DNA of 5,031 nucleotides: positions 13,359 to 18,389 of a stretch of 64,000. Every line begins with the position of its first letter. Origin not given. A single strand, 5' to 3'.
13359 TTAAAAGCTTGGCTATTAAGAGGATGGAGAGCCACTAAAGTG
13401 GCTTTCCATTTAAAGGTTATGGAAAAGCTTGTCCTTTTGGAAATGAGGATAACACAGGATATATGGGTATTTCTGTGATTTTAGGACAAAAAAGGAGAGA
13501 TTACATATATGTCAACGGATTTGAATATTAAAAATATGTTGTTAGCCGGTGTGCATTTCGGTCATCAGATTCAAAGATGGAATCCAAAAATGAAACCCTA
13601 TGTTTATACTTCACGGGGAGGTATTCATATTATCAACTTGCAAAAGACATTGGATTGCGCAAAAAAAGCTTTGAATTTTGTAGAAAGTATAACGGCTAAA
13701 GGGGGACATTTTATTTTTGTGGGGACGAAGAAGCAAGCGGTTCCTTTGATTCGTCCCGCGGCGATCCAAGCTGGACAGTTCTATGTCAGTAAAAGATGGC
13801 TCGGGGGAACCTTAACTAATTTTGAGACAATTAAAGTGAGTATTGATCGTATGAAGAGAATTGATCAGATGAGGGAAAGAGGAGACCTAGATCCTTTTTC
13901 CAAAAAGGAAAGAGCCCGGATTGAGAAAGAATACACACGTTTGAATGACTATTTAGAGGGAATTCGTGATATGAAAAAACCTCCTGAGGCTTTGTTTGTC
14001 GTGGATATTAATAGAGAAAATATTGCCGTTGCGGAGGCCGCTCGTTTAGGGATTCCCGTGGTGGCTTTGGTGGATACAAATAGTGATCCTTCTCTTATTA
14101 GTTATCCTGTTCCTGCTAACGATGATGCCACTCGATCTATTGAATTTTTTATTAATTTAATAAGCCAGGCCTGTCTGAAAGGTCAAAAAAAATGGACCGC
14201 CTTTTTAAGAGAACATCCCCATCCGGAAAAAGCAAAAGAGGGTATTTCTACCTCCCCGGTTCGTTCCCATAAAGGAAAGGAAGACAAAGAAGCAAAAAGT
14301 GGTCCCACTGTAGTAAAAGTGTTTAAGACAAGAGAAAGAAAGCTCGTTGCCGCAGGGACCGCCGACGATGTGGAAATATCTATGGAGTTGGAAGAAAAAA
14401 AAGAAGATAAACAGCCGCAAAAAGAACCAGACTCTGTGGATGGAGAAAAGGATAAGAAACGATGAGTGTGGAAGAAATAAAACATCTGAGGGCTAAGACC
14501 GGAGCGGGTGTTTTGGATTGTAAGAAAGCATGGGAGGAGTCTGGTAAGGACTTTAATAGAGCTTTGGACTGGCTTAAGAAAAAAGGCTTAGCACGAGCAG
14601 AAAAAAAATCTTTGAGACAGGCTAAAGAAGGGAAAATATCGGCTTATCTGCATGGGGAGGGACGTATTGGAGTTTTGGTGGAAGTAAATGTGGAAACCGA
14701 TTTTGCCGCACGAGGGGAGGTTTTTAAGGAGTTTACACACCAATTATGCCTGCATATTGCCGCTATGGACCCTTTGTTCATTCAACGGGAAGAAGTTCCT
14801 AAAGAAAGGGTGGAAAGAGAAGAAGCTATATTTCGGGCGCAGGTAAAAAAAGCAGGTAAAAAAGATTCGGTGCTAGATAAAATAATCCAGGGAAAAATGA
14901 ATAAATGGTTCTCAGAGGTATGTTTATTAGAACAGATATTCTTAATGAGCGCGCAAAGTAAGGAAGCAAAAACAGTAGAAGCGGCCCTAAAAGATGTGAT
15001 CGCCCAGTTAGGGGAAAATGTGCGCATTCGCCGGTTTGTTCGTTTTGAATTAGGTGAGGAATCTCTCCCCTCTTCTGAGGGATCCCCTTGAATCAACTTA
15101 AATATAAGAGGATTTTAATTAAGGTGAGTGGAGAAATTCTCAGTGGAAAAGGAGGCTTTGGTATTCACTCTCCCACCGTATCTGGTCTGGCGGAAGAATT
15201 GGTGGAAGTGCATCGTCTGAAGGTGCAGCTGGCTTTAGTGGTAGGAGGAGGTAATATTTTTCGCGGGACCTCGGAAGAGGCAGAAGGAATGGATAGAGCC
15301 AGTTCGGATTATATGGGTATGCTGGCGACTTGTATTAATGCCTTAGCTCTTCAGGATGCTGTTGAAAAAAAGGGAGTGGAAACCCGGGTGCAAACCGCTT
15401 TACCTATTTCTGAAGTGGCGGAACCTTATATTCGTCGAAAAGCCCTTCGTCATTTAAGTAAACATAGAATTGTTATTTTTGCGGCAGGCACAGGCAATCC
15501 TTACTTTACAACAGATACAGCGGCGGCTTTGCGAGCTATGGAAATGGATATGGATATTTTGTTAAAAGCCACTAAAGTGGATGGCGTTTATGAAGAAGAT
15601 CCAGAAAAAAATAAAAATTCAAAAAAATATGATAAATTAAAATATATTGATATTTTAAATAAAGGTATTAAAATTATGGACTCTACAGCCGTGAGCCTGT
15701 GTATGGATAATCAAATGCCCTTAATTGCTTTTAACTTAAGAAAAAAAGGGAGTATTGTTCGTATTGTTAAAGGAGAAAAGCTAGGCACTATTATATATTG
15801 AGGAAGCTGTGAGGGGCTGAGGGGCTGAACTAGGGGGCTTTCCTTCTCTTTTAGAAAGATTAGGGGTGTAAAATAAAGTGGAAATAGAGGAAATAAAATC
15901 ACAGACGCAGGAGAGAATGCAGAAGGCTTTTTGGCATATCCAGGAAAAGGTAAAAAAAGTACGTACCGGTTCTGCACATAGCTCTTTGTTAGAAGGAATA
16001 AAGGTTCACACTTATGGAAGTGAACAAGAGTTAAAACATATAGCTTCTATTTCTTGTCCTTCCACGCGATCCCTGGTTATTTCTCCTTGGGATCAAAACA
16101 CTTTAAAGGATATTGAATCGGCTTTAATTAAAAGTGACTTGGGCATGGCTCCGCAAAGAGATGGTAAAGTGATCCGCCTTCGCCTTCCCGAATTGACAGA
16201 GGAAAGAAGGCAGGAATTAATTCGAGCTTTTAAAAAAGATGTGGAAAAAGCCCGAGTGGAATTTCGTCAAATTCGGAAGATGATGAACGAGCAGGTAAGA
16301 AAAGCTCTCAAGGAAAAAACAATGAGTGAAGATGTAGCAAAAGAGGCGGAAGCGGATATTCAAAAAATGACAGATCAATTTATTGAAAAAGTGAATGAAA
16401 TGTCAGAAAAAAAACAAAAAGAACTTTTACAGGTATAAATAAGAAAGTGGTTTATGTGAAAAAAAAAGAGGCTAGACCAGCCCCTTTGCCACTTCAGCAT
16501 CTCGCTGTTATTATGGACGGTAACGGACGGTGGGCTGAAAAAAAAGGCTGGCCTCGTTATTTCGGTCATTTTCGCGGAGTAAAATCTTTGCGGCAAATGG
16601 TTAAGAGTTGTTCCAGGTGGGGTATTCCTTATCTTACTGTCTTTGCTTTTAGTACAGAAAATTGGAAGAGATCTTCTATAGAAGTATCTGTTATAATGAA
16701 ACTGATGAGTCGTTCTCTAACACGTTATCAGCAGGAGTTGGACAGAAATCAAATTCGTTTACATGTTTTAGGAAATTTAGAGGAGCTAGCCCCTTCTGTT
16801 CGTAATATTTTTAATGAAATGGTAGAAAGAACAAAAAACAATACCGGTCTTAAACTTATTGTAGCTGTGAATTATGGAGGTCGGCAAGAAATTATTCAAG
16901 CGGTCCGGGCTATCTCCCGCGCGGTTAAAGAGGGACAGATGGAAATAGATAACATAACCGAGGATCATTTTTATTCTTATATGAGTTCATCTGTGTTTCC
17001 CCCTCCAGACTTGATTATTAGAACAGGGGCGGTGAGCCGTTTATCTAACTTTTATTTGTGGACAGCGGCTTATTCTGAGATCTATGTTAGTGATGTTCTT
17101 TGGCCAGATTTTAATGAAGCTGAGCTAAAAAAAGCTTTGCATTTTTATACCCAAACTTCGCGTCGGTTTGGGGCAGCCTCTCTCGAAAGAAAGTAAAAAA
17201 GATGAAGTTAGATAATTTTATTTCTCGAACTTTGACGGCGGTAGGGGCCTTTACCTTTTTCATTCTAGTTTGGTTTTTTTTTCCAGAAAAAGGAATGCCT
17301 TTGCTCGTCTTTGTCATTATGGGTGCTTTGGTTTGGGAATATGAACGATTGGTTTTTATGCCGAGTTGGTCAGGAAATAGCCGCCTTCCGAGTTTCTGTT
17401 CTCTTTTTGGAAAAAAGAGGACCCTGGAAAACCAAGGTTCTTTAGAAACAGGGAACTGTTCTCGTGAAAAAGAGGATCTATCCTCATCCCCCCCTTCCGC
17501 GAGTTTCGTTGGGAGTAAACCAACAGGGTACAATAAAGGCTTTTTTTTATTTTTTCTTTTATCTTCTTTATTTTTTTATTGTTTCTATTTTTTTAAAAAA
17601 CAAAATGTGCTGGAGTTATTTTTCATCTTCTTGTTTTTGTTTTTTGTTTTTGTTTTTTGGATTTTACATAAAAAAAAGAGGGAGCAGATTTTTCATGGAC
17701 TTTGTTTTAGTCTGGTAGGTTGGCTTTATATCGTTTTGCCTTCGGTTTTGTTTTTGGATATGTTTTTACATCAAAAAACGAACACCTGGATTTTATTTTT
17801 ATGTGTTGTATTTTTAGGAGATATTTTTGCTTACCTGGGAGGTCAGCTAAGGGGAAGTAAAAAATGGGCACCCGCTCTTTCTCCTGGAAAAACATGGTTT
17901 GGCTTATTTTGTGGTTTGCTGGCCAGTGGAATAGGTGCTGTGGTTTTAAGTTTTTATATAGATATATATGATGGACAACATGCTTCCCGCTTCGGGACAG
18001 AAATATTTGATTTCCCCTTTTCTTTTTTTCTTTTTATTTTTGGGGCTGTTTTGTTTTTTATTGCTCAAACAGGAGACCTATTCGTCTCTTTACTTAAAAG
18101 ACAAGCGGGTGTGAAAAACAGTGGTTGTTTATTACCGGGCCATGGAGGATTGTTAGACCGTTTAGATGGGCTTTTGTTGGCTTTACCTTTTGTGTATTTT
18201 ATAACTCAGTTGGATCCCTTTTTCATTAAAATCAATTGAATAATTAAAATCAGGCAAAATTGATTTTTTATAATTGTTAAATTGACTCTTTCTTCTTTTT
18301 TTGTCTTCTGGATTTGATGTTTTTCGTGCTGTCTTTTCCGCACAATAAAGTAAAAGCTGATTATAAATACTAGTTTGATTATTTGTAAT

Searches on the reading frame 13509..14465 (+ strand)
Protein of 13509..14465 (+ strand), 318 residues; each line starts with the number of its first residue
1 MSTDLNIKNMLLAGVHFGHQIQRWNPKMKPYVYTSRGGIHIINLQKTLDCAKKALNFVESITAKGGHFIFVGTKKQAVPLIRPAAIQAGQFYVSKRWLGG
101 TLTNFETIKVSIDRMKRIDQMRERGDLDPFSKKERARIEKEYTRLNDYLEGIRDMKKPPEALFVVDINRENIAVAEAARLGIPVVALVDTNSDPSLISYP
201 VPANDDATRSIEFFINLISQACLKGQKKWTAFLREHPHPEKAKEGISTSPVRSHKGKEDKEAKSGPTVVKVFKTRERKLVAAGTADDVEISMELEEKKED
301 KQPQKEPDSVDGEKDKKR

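Call 62: search_protein_families(library=pfam, proteins=[window:13509-14465:+], max_evalue=0.00001)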
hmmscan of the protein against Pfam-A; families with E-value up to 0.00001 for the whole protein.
window:13509-14465:+ (318 aa): 1 family
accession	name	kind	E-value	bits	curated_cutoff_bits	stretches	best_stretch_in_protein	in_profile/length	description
PF00318.25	Ribosomal_S2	-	3.5e-88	294.9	26.1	1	10-225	1-216/216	Ribosomal protein S2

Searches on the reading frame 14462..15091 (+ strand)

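Call 63: search_protein_families(library=pfam, proteins=[window:14462-15091:+], max_evalue=0.00001)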
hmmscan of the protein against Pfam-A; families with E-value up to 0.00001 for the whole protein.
window:14462-15091:+ (209 aa): 1 family
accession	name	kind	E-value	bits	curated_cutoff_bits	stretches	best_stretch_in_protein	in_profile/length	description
PF00889.24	EF_TS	-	4.8e-37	128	27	1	53-165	77-180/204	Elongation factor TS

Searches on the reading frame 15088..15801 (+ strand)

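Call 63: search_protein_families(library=pfam, proteins=[window:15088-15801:+], max_evalue=0.00001)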
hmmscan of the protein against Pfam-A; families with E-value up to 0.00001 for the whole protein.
window:15088-15801:+ (237 aa): 1 family
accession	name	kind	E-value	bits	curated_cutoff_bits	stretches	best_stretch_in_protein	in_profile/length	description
PF00696.33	AA_kinase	-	2.1e-29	103.3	24.9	1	7-214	1-232/234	Amino acid kinase family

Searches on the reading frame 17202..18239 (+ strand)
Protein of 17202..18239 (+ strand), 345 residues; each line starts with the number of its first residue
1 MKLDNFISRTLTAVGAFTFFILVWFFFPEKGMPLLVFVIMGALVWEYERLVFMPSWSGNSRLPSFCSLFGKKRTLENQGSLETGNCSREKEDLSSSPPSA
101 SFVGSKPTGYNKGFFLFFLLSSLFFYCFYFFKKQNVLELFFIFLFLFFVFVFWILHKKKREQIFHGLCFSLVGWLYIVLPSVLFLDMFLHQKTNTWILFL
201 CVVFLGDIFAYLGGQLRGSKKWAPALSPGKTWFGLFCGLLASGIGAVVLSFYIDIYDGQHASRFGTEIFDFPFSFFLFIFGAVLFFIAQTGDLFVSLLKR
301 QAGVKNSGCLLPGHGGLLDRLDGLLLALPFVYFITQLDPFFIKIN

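Call 21: search_protein_families(library=pfam, proteins=[window:17202-18239:+])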
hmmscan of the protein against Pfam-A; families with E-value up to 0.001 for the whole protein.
window:17202-18239:+ (345 aa): 1 family
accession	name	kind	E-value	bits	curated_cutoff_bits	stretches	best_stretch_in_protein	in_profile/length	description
PF01148.25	CTP_transf_1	-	9e-43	147.4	24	1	115-336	53-262/264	Cytidylyltransferase family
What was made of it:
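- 17358..17531 (+): Intragenic copy, 174 nt (58 codons), in frame and sense inside cdsA (17202-18239). Pfam aligns only from residue 115 (call 21).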

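Call 40: search_protein_representatives(protein=window:17202-18239:+)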
Query: 345 residues. Proteins with E-value up to 0.001 (for the whole library): 29825; up to 1e-10: 13884; up to 1e-30: 10. The best 150 are listed.
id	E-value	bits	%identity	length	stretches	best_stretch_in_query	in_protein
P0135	9.7e-47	176.4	50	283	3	195-337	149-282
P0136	1.1e-46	176.2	44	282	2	115-337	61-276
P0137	2.8e-46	174.9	44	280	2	104-334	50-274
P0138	6.1e-44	167.1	54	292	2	161-334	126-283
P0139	6.4e-43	163.8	49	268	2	118-334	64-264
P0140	3.2e-39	151.6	52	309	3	166-334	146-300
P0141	1.8e-37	145.9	41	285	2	123-335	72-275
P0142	4.3e-37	144.6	56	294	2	158-332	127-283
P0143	1.5e-36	142.9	46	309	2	97-334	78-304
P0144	5.7e-34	134.3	48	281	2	114-334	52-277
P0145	1.9e-30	122.7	38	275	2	111-342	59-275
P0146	2.1e-30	122.6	42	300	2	137-334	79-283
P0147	5.6e-30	121.2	35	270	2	115-334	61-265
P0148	2.5e-29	119.1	39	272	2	115-333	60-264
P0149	1.2e-26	110.3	38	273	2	117-334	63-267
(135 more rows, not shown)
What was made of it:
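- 17358..17531 (+): Homologues are 270-290 aa against 345 aa here (call 40).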
